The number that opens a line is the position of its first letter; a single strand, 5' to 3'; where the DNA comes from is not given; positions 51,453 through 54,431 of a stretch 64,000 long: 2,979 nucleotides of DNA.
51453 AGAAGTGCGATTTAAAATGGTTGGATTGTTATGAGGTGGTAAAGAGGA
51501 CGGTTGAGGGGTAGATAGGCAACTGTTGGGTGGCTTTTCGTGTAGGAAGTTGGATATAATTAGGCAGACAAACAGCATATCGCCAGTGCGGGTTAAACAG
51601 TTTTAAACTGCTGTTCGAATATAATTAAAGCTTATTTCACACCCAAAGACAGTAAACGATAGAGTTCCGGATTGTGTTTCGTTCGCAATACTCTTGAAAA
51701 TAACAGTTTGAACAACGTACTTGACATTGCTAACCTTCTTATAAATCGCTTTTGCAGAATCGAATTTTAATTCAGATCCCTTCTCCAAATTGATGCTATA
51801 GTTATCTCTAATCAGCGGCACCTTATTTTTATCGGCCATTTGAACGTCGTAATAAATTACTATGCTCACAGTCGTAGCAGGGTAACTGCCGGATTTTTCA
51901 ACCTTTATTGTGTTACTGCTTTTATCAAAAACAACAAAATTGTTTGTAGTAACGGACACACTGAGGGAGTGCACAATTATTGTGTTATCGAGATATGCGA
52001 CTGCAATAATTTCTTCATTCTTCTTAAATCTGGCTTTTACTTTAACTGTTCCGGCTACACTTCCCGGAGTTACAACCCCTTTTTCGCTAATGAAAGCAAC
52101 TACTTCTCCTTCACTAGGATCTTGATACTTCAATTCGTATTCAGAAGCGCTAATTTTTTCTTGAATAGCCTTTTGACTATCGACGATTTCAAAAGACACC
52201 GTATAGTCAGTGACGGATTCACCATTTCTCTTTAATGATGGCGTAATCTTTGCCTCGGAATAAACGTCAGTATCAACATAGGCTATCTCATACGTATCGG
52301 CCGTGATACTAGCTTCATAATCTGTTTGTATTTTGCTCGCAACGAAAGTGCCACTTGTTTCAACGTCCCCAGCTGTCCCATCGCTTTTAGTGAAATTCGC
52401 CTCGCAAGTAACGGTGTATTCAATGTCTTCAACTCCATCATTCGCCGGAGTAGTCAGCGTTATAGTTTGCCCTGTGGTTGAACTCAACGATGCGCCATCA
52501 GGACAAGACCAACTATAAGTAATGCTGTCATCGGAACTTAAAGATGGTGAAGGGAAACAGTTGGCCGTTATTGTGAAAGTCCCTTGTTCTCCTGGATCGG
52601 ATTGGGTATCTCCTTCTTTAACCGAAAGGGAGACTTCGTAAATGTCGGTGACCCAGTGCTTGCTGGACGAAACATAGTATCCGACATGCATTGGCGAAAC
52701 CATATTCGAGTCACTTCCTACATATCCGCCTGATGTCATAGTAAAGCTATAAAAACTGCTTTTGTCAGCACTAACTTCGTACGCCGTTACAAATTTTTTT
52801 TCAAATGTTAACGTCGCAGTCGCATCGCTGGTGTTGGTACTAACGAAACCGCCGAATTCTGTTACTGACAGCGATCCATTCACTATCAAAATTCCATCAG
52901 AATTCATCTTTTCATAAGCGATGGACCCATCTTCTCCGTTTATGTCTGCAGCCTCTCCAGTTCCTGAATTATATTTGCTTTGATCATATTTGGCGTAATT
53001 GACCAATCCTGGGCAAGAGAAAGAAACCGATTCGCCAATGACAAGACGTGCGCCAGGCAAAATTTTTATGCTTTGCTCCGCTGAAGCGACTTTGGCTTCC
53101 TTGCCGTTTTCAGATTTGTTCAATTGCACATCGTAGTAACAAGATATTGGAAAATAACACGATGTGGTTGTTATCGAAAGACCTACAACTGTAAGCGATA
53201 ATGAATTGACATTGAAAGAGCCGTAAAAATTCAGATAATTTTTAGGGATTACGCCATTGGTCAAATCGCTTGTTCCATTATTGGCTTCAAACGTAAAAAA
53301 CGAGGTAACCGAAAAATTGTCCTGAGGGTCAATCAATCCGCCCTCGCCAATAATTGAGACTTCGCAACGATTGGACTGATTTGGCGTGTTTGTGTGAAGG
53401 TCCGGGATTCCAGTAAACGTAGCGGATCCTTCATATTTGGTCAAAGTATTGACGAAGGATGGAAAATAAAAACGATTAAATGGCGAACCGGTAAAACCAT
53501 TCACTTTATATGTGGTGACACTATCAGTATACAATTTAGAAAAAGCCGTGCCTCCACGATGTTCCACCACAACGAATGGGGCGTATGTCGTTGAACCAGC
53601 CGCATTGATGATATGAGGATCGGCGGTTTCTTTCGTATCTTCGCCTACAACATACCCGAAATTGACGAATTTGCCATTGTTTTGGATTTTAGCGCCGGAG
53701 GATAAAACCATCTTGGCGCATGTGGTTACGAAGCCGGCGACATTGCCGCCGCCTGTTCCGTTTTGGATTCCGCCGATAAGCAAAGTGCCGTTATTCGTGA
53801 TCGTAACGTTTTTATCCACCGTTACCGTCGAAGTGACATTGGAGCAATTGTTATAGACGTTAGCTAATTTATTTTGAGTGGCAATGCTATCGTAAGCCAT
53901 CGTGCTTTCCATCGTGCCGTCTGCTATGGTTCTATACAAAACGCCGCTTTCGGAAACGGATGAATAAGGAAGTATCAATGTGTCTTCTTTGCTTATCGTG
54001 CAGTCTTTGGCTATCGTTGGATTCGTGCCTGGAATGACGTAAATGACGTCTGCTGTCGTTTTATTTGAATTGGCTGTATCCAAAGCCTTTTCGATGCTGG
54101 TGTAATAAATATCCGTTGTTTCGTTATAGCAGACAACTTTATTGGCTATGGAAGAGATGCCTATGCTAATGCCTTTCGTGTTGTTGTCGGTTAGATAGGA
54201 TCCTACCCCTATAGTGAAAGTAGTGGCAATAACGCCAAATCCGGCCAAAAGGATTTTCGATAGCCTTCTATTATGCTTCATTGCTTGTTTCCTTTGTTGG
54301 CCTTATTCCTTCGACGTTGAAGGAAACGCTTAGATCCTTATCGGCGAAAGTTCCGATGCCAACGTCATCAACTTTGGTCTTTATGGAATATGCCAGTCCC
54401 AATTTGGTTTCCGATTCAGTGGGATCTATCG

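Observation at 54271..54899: G8 homopolymer splits a surface-protein gene: candidate phase-variation switch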

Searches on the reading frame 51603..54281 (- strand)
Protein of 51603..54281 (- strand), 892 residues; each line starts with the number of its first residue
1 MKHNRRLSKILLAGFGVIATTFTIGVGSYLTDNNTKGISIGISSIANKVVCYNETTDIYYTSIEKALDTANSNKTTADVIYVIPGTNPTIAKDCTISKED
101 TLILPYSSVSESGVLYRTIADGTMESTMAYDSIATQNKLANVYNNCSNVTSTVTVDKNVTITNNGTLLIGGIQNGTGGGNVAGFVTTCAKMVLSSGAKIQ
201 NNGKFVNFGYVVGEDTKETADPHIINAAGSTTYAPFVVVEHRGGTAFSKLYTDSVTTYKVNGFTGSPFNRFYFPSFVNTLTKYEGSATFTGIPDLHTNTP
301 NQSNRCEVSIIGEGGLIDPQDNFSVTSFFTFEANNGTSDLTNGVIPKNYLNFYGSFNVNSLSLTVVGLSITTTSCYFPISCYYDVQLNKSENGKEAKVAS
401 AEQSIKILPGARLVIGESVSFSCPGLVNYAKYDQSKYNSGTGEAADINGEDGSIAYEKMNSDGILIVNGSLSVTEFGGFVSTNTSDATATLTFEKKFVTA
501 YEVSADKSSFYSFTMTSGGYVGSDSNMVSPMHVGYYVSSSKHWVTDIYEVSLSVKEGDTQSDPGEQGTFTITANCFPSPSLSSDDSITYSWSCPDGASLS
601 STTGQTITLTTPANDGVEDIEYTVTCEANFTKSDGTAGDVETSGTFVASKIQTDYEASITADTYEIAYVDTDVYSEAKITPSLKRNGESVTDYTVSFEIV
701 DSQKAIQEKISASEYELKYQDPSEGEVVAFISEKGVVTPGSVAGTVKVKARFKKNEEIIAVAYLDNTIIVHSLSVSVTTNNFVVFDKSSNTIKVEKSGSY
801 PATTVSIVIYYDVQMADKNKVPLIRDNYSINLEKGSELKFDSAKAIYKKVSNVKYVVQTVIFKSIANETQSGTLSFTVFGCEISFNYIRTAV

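Call 6: search_protein_families(library=pfam, max_evalue=0.01, proteins=[window:51603-54281:-])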
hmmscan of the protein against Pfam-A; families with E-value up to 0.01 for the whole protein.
window:51603-54281:- (892 aa): 0 families

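Call 8: find_encoding_contigs(protein=window:51603-54281:-, flank=4000, max_places=10)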
Protein window:51603-54281:- (892 aa): no gene with exactly this product is on record in the collection.
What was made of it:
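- Tried and rejected: Looking up the exact 892-aa protein in the contig index found nothing (call 8).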

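Call 22: find_homologous_proteins(query=window:51603-54281:-, max_evalue=0.001)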
Query window:51603-54281:- (892 aa): 58 proteins with E <= 0.001 among 8000 candidates.
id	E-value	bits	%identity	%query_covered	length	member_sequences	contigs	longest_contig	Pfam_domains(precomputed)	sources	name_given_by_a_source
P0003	0.0e+0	1597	83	100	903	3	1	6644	-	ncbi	-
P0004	9.2e-234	797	48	100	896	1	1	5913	-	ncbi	-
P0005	5.6e-213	728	51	87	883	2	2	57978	-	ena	-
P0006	1.3e-212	727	53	87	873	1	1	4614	-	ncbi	-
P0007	1.6e-152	528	51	61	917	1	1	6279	-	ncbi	-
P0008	3.8e-53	199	32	71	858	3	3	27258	-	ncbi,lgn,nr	ncbi:MAG: hypothetical protein PUG37_06900 [Bacillales bacterium]|nr:hypothetical protein [Erysipelo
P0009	4.2e-52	196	31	67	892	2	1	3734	-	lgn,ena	-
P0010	1.7e-50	190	35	56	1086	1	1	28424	PF02368.25,PF26918.1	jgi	-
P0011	5.6e-50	189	30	73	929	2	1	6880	-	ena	-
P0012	2.3e-46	177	36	54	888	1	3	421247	-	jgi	-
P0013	7.1e-43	165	32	32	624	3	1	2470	-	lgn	-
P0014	4.0e-41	159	33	49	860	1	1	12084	-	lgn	-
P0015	6.4e-41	159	30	72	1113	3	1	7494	-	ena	-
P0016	1.4e-39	154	32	49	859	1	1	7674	-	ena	-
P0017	2.4e-37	147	32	56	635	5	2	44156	-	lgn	-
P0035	2.1e-26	111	32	39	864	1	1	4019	PF07963.18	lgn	-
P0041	8.4e-23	99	28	51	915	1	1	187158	PF07963.18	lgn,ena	-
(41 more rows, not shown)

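Call 23: find_encoding_contigs(protein=P0003, flank=6000, max_places=4)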
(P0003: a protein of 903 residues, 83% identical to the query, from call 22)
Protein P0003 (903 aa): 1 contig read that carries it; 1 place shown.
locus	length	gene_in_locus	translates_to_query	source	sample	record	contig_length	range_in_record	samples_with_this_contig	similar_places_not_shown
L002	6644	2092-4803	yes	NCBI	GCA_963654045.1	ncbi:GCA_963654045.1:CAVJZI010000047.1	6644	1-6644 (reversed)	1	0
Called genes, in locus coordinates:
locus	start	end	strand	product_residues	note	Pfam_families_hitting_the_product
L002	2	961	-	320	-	?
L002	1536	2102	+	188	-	-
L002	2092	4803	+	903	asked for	-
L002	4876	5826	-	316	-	PF00535:Glycos_transf_2, PF10111:Glyco_tranf_2_2 (weak)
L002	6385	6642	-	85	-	?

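Call 24: find_encoding_contigs(protein=P0004, flank=6000, max_places=4)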
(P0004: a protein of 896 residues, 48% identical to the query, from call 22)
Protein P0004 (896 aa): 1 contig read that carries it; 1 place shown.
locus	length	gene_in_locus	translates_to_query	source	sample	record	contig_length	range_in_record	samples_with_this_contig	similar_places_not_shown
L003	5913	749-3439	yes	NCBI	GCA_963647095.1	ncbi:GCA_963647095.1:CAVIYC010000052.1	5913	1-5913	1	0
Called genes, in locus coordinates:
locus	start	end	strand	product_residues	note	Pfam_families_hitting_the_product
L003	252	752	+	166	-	-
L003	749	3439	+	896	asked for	-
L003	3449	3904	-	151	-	PF00376:MerR, PF13411:MerR_1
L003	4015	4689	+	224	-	PF01872:RibD_C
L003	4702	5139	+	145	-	PF07883:Cupin_2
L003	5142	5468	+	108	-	PF02627:CMD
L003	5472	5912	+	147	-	?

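Call 25: find_encoding_contigs(protein=P0005, flank=6000, max_places=4)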
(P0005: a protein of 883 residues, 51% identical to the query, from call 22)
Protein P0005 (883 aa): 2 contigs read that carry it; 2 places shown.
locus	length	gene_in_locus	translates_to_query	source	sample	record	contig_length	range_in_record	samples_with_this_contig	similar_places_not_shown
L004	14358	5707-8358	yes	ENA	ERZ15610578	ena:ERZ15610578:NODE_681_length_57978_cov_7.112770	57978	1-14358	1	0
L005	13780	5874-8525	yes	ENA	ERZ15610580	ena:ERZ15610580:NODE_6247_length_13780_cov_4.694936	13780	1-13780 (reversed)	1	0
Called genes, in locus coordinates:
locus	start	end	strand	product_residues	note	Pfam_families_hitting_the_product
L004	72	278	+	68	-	-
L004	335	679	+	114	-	PF13011:LZ_Tnp_IS481 (faint), PF13384:HTH_23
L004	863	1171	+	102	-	-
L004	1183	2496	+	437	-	PF03733:YccF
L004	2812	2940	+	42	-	-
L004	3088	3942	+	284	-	PF01381:HTH_3 (weak), PF13151:DUF3990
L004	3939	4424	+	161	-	-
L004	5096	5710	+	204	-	-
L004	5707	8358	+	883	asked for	-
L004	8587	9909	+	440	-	PF20586:DUF6788 (weak), PF07804:HipA_C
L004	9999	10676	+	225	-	-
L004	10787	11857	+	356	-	-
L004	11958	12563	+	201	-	PF13189:Cytidylate_kin2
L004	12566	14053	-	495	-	PF01554:MatE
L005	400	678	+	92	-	PF13384:HTH_23 (weak)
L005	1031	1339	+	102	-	-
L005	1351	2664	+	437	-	PF03733:YccF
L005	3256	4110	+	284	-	PF01381:HTH_3 (weak), PF13151:DUF3990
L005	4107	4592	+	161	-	-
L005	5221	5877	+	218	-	-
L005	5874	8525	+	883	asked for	-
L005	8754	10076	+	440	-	PF20586:DUF6788 (weak), PF07804:HipA_C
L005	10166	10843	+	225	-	-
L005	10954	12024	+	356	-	-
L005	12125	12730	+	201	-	PF13189:Cytidylate_kin2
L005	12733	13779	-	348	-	?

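Call 29: find_encoding_contigs(protein=P0006, flank=5000, max_places=4)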
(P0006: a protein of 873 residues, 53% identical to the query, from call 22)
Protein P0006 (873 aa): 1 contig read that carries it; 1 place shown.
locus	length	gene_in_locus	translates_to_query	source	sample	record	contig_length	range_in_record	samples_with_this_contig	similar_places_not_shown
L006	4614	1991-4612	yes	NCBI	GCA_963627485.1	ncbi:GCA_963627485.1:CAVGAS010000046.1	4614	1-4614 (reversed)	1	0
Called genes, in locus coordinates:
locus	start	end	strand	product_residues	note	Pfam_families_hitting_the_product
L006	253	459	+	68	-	-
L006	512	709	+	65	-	-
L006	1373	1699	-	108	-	-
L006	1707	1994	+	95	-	-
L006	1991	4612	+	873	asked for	?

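Call 30: find_encoding_contigs(protein=P0007, flank=5000, max_places=4)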
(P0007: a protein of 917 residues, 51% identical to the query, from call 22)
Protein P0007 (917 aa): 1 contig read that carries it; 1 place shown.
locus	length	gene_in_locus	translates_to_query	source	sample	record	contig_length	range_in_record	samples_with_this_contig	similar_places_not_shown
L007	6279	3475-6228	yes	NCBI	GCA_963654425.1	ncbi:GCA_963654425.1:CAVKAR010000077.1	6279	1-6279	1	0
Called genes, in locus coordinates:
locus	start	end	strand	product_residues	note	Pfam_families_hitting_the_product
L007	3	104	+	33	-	?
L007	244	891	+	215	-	-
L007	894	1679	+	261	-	-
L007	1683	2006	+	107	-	-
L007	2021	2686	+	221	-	-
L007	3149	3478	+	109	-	-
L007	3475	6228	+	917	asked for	-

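Call 31: find_encoding_contigs(protein=P0008, flank=5000, max_places=6)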
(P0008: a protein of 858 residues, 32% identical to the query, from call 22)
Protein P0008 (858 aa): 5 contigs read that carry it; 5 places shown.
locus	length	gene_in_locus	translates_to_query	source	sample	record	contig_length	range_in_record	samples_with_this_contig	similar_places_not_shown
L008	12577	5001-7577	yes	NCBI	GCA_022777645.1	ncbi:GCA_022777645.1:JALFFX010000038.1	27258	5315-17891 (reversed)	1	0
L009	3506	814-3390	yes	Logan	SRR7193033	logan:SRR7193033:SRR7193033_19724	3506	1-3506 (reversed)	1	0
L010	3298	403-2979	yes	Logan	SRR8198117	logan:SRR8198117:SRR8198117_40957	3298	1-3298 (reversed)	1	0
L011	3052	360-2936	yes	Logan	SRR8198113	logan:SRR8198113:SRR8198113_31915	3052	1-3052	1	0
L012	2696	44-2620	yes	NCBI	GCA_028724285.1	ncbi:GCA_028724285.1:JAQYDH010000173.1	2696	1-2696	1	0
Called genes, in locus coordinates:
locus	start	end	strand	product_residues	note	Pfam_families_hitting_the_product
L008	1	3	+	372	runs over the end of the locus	-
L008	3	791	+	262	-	-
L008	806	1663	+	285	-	-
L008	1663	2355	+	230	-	-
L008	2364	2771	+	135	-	-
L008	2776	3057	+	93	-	-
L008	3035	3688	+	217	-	-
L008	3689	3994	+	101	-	-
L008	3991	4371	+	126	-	-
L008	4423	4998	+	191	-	-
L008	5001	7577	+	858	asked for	-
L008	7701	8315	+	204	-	-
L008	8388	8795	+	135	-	-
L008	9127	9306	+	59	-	-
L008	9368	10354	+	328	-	-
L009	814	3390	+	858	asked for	-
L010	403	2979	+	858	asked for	-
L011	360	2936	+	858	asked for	-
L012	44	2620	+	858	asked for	-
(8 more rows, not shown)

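Call 59: search_protein_families(library=phrogs, max_evalue=0.01, proteins=[window:51603-54281:-, P0008])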
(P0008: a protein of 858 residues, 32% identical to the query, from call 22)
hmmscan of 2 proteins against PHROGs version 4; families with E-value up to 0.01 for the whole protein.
window:51603-54281:- (892 aa): 0 families

P0008 (858 aa): 0 families
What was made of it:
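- On Phage tail fibre or prophage gene: No PHROG hit for the window proteins (call 59).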

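Call 60: search_protein_families(library=ncbifam, max_evalue=0.01, proteins=[window:51603-54281:-, P0008, P0035, P0041])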
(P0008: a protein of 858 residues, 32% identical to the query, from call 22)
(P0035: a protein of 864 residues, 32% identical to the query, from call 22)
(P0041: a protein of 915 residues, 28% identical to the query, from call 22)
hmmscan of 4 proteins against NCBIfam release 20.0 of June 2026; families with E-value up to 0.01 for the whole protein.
window:51603-54281:- (892 aa): 0 families

P0008 (858 aa): 2 families
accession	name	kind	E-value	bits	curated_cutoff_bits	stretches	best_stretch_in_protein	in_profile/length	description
NF038136.1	rSAM_Rv_intein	exception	0.0032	16.4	700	1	632-715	76-158/574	intein-containing Rv2578c family radical SAM protein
TIGR01445.1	intein_Nterm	domain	0.0037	18.2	24.5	0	632-706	1-82/83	intein N-terminal splicing region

P0035 (864 aa): 10 families
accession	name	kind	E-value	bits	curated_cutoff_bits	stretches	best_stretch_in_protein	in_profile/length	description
NF007862.0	PRK10574.1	equivalog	1.1e-08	35.3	138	1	3-45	2-44/145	prepilin peptidase-dependent pilin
TIGR02532.1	IV_pilin_GFxxxE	domain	8.2e-07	28.6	16.3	1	5-27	1-23/24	prepilin-type N-terminal cleavage/methylation domain-containing protein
NF041013.1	T4P_ComGE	equivalog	9.1e-07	28.9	49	1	3-60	1-59/83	competence type IV pilus minor pilin ComGE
NF041775.1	typeIV_PilA_Myxo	equivalog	4.8e-06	26.7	400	1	4-35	9-40/214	type IV pilin protein PilA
NF040999.1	pilin_ComGC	equivalog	5e-06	26.6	75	1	5-61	1-57/84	competence type IV pilus major pilin ComGC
TIGR01708.2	typeII_sec_gspH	equivalog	7.2e-05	22.8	80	1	6-54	2-51/169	type II secretion system minor pseudopilin GspH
TIGR01710.1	typeII_sec_gspG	equivalog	7.6e-05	22.8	88.85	1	6-44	1-40/134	type II secretion system major pseudopilin GspG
TIGR02596.1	TIGR02596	subfamily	0.00069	19.7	70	1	8-50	1-44/196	Verru_Chthon cassette protein D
NF041002.1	pilin_ComGF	equivalog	0.0029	17.8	80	1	5-45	1-41/139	competence type IV pilus minor pilin ComGF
NF040982.1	ComGD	equivalog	0.0056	17.1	70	0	5-45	1-41/139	competence type IV pilus minor pilin ComGD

P0041 (915 aa): 9 families
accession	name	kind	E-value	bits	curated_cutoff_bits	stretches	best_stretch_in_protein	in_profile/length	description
NF007862.0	PRK10574.1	equivalog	6.4e-09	36.1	138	1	3-45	2-44/145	prepilin peptidase-dependent pilin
TIGR02532.1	IV_pilin_GFxxxE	domain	9e-07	28.5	16.3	1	5-27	1-23/24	prepilin-type N-terminal cleavage/methylation domain-containing protein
NF041013.1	T4P_ComGE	equivalog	2.4e-06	27.5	49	1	3-49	1-47/83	competence type IV pilus minor pilin ComGE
NF041775.1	typeIV_PilA_Myxo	equivalog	3.8e-06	27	400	1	4-33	9-38/214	type IV pilin protein PilA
NF040999.1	pilin_ComGC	equivalog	1.2e-05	25.5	75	1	5-49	1-45/84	competence type IV pilus major pilin ComGC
TIGR01708.2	typeII_sec_gspH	equivalog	1.7e-05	24.9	80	1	6-66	2-63/169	type II secretion system minor pseudopilin GspH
TIGR01710.1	typeII_sec_gspG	equivalog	9.4e-05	22.5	88.85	1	6-45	1-41/134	type II secretion system major pseudopilin GspG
TIGR02596.1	TIGR02596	subfamily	0.0035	17.4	70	1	8-48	1-42/196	Verru_Chthon cassette protein D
NF041002.1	pilin_ComGF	equivalog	0.0049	17.1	80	0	5-74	1-62/139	competence type IV pilus minor pilin ComGF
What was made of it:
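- On Type IV pilin-like proteins (prepilin N-terminal cleavage/methylation domain, TIGR02532/PF07963): Neither window protein hits it (calls 6, 60). Two distant homologues of the large protein do: P0035 and P0041, TIGR02532 at 28.5-28.6 bits against a cut-off of 16.3 (call 60).
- Tried and rejected: Pfam, NCBIfam and PHROGs give no family for either protein (calls 6, 59, 60).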

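Call 76: predict_structure(alignment_id=A7)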
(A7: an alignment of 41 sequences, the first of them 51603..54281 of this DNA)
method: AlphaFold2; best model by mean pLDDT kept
length: 892 residues; sequences in the alignment: 41
mean_pLDDT: 72.9   pTM: 0.66
mean pLDDT of the five models: 72.9, 71.9, 71.2, 70.1, 67.0
residues with pLDDT >= 90: 229; 70-90: 272; 50-70: 279; < 50: 112
segments of 3 or more residues with pLDDT < 50: 1-9, 11-46, 110-113, 122-145, 335-342, 438-455
pLDDT, mean of each block of 10 residues (from residue 1): 47 41 33 35 56 90 94 84 90 96 78 56 42 35 53 93 96 68 79 93 94 80 94 86 66 75 77 88 95 72 78 94 93 52 72 97 70 89 95 95 92 97 95 52 42 50 93 96 86 91 73 85 75 88 77 57 55 63 56 60 61 59 66 64 62 78 81 83 90 87 52 60 71 87 80 83 81 64 69 64 56 53 56 60 56 58 62 73 75 57
secondary structure, 60 per line:
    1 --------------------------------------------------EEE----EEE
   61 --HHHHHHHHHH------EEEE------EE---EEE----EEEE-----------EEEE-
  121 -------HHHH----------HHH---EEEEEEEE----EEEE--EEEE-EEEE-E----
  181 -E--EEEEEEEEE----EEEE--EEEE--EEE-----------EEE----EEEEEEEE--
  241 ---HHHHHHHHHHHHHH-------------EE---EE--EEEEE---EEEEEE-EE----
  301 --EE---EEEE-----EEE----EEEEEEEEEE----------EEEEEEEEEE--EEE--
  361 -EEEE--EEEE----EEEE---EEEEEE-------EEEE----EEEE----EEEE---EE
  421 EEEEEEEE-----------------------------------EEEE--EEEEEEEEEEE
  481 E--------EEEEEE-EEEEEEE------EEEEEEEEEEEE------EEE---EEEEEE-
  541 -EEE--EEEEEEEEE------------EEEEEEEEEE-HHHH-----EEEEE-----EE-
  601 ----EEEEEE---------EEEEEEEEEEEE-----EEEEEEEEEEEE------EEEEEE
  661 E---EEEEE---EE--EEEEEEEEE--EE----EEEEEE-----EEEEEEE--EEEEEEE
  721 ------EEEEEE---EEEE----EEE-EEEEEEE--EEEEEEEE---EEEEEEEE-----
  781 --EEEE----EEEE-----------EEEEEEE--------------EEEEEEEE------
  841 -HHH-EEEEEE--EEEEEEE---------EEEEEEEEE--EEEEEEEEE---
elements in order (helices of 4 or more, strands of 3 or more residues): E51-53 E58-60 H63-72 E79-82 E94-96 E101-104 E116-119 H128-131 E148-155 E160-163 E166-169 E171-174 E185-193 E198-201 E204-207 E210-212 E224-226 E231-238 H244-257 E280-284 E288-293 E308-311 E317-319 E324-333 E344-353 E356-358 E362-365 E368-371 E376-379 E383-388 E396-399 E404-407 E412-415 E419-428 E464-467 E470-481 E490-495 E497-503 E510-521 E528-530 E534-539 E542-544 E547-555 E568-577 H579-582 E588-592 E605-610 E620-631 E637-648 E655-661 E665-669 E677-685 E694-699 E705-711 E714-720 E727-732 E736-739 E744-746 E748-754 E757-764 E768-775 E783-786 E791-794 E806-812 E827-834 E846-851 E854-860 E870-878 E881-889
